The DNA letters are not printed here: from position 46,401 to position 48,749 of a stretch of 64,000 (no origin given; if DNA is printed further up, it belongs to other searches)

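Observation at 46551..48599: LacI repressor fused to a cytoplasmic copy of its own operon's solute-binding protein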

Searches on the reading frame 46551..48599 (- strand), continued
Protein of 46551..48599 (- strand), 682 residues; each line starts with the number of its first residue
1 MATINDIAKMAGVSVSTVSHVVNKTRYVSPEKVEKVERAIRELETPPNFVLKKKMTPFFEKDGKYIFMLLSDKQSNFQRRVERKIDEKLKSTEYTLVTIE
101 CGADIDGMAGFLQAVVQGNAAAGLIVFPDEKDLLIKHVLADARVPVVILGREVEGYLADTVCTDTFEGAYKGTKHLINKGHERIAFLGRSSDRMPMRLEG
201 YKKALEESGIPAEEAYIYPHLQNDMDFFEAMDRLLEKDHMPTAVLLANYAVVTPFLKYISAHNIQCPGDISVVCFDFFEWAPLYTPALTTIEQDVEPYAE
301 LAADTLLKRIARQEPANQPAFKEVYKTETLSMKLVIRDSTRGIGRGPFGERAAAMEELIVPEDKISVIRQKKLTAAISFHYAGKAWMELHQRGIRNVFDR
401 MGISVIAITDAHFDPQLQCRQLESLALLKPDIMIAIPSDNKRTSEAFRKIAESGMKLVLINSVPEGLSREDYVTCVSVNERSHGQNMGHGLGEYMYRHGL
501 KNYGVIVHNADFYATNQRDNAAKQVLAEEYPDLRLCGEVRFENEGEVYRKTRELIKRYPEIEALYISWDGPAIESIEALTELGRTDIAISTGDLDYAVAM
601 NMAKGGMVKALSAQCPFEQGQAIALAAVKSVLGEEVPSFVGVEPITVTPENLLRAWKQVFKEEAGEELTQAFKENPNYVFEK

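Call 42: predict_structure(alignment_id=A1)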
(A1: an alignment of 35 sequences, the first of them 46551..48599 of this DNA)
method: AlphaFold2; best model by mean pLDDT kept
length: 682 residues; sequences in the alignment: 35
mean_pLDDT: 87.1   pTM: 0.72
mean pLDDT of the five models: 87.1, 84.2, 79.8, 79.7, 78.0
residues with pLDDT >= 90: 322; 70-90: 323; 50-70: 29; < 50: 8
segments of 3 or more residues with pLDDT < 50: 55-57, 680-682
pLDDT, mean of each block of 10 residues (from residue 1): 79 86 79 85 72 52 84 83 92 91 80 82 90 85 90 89 91 86 87 74 91 90 90 84 89 91 84 87 89 88 94 86 88 87 70 83 86 91 78 91 92 89 93 92 93 93 88 92 91 94 92 86 90 93 88 97 93 93 94 88 90 92 94 89 90 91 90 73 43
secondary structure, 60 per line:
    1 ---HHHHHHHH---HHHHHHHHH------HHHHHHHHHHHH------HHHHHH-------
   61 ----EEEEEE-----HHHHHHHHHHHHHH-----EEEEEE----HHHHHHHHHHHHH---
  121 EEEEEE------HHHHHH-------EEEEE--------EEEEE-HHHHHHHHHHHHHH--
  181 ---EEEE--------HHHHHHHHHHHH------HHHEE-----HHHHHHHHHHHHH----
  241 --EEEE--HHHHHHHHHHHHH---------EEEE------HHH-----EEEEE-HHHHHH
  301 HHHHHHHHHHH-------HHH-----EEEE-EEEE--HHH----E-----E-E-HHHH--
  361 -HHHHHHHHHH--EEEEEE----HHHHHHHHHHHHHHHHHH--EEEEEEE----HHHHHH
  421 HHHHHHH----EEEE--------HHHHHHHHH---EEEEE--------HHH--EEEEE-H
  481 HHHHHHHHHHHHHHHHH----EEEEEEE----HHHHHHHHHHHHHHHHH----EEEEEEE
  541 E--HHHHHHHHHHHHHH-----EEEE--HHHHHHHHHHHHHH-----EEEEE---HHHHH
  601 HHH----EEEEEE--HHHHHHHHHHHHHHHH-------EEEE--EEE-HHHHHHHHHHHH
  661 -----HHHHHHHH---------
elements in order: H4-11 H15-23 H30-41 H48-53 E65-70 H76-89 E95-100 H105-117 E121-126 H133-138 E146-150 E159-163 H165-178 E184-187 H196-207 H224-236 E243-246 H249-261 E271-274 E289-293 H295-311 E327-330 E332-335 H355-358 H362-371 E374-379 H384-401 E404-410 H415-427 E432-435 H444-452 E456-460 E474-478 H480-497 E502-508 H513-529 E534-541 H544-557 E563-566 H569-582 E588-592 H596-603 E608-613 H616-631 E639-642 E645-647 H649-660 H666-673

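Call 46: fold_search(model_id=the predicted structure, library=pdb)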
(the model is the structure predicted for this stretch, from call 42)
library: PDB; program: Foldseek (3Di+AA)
matches with E <= 10: 1761; with E <= 0.001: 688
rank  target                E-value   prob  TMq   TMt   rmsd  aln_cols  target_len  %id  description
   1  1jft_A                1.7e-23  1.00  0.35  0.67  15.6       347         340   28  PURINE REPRESSOR MUTANT-HYPOXANTHINE-PURF OPERATOR COMPLEX (released 2002-02-08)
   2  1qpz_A                1.8e-23  1.00  0.36  0.69  15.4       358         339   29  PURINE REPRESSOR-HYPOXANTHINE-PALINDROMIC OPERATOR COMPLEX (released 1999-06-07)
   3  1bdh_A                3.3e-23  1.00  0.35  0.68  15.4       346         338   28  PURINE REPRESSOR MUTANT-HYPOXANTHINE-PALINDROMIC OPERATOR COMPLEX (released 1997-04-21)
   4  1vpw_A                3.9e-23  1.00  0.36  0.68  15.6       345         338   28  STRUCTURE OF THE PURR MUTANT, L54M, BOUND TO HYPOXANTHINE AND PURF OPERATOR DNA (released 1998-06-17)
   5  2pua_A                7.4e-23  1.00  0.35  0.67  15.4       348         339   28  CRYSTAL STRUCTURE OF THE LACI FAMILY MEMBER, PURR, BOUND TO DNA: MINOR GROOVE BINDING BY ALPHA HELICES (released 1998-05-06)
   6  2pue_A                1.1e-22  1.00  0.35  0.68  15.4       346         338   28  CRYSTAL STRUCTURE OF THE LACI FAMILY MEMBER, PURR, BOUND TO DNA: MINOR GROOVE BINDING BY ALPHA HELICES (released 1998-05-06)
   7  9ny7_B                1.3e-22  1.00  0.36  0.71   7.8       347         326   30  Crystal structure of the ribose operon repressor, RbsR, bound to ribose (released 2025-07-16)
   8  9ny8_A                1.3e-22  1.00  0.33  0.64  14.9       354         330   29  Crystal structure of the ribose operon repressor, RbsR, bound to ribose operon (released 2025-07-16)
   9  1pnr_A                2.3e-22  1.00  0.36  0.68  15.6       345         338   28  PURINE REPRESSOR-HYPOXANTHINE-PURF-OPERATOR COMPLEX (released 1995-11-20)
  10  1jfs_A                2.8e-22  1.00  0.35  0.67  15.5       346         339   28  PURINE REPRESSOR MUTANT-HYPOXANTHINE-PURF OPERATOR COMPLEX (released 2002-02-08)
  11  1jh9_A                4.1e-22  1.00  0.35  0.67  15.5       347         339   28  PURINE REPRESSOR MUTANT-HYPOXANTHINE-PURF OPERATOR COMPLEX (released 2002-02-08)
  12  2pub_A                5.6e-22  1.00  0.36  0.68  15.6       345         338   28  CRYSTAL STRUCTURE OF THE LACI FAMILY MEMBER, PURR, BOUND TO DNA: MINOR GROOVE BINDING BY ALPHA HELICES (released 1998-05-06)
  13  5ysz_A                7.6e-20  1.00  0.35  0.69   9.9       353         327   25  transcriptional regulator CelR-cellobiose complex (released 2018-08-22)
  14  1zvv_A                9.5e-20  1.00  0.35  0.68  14.9       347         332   24  Crystal structure of a ccpa-crh-dna complex (released 2006-02-07)
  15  3oqo_A                1.2e-19  1.00  0.34  0.66  15.2       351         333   24  Ccpa-hpr-ser46p-syn cre (released 2011-10-26)
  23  2ioy_A                2.7e-18  1.00  0.37  0.89   2.4       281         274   18  Crystal structure of Thermoanaerobacter tengcongensis ribose binding protein (released 2007-03-20)
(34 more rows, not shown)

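Call 53: list_cluster_members(proteins=[window:46551-48599:-, P0068, P0024, P0059])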
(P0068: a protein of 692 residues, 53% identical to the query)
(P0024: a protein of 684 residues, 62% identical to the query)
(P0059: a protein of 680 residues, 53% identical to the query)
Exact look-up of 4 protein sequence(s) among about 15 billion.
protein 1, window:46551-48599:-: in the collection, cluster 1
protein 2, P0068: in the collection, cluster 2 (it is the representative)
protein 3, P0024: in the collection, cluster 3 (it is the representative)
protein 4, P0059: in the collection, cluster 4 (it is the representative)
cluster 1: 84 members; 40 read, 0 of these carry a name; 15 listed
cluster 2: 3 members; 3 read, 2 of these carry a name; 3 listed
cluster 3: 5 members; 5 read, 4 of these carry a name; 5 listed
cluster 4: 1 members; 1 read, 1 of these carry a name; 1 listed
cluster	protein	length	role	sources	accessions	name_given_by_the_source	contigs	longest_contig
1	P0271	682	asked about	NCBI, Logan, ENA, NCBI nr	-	-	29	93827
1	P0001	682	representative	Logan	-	-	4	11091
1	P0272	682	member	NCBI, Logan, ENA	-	-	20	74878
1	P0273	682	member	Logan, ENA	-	-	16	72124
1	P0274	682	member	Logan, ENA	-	-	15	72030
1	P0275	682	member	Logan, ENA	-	-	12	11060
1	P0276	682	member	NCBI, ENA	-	-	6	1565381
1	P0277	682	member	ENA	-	-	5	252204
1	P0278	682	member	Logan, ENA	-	-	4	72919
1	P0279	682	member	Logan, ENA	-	-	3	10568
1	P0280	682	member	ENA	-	-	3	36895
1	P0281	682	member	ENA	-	-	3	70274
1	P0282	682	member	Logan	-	-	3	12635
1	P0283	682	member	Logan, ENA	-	-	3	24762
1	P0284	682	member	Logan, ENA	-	-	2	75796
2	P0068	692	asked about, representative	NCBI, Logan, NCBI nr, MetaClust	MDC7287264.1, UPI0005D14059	LacI family DNA-binding transcriptional regulator [Blautia schinkii] | status=active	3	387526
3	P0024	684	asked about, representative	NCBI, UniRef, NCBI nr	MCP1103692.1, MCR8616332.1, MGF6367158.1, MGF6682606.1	ribose transport system substrate-binding protein [Aequitasia blattaphilus] | LacI family DNA-binding transcriptional regulator n=1 Tax=Aequitasia blattaphilus ... | LacI family DNA-binding transcriptional regulator [Aequitasia blattaphilus]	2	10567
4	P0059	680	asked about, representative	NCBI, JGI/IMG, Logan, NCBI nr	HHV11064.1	MAG TPA: substrate-binding domain-containing protein [Clostridiales bacterium] | substrate-binding domain-containing protein [Clostridiales bacterium]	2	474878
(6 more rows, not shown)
